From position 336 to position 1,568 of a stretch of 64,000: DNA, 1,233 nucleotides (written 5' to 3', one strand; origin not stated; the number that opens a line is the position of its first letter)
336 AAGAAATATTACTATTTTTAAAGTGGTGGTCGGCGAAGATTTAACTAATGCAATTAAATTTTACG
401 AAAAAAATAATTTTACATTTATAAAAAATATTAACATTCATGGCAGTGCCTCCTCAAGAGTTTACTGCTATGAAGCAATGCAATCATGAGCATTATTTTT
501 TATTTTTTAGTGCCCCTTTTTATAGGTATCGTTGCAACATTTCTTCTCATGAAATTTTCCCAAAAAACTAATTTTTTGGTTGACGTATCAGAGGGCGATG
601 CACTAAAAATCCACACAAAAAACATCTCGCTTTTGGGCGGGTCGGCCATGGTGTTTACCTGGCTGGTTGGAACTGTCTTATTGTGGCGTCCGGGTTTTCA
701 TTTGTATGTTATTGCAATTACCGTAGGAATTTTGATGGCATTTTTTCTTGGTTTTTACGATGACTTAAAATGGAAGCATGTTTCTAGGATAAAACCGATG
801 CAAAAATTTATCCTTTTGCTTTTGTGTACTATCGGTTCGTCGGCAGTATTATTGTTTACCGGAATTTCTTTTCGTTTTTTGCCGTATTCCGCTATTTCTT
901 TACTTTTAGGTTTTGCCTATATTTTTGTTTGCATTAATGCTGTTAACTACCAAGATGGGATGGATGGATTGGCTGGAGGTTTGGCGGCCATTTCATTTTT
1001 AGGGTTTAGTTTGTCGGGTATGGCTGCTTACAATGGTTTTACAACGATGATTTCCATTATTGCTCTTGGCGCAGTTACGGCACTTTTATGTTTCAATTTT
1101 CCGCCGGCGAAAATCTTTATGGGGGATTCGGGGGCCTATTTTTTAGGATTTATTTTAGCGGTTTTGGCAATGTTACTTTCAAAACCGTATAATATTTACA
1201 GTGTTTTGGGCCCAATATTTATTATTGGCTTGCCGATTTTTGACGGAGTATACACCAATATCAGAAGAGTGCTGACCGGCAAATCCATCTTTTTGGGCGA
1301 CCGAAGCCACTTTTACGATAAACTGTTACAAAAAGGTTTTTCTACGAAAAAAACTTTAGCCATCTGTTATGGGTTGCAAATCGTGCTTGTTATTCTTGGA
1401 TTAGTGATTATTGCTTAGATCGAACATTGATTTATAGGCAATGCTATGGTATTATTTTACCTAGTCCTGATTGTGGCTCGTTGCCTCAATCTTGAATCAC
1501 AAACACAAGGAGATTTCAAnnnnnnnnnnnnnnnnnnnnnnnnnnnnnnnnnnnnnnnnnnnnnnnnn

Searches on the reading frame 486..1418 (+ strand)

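Call 66: search_protein_families(library=pfam, proteins=[window:486-1418:+], max_evalue=0.001)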
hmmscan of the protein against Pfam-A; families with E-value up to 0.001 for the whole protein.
window:486-1418:+ (310 aa): 1 family
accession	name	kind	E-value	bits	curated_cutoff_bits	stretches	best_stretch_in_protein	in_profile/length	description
PF00953.26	Glycos_transf_4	-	4.1e-29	102.1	27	1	76-231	2-159/160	Glycosyl transferase family 4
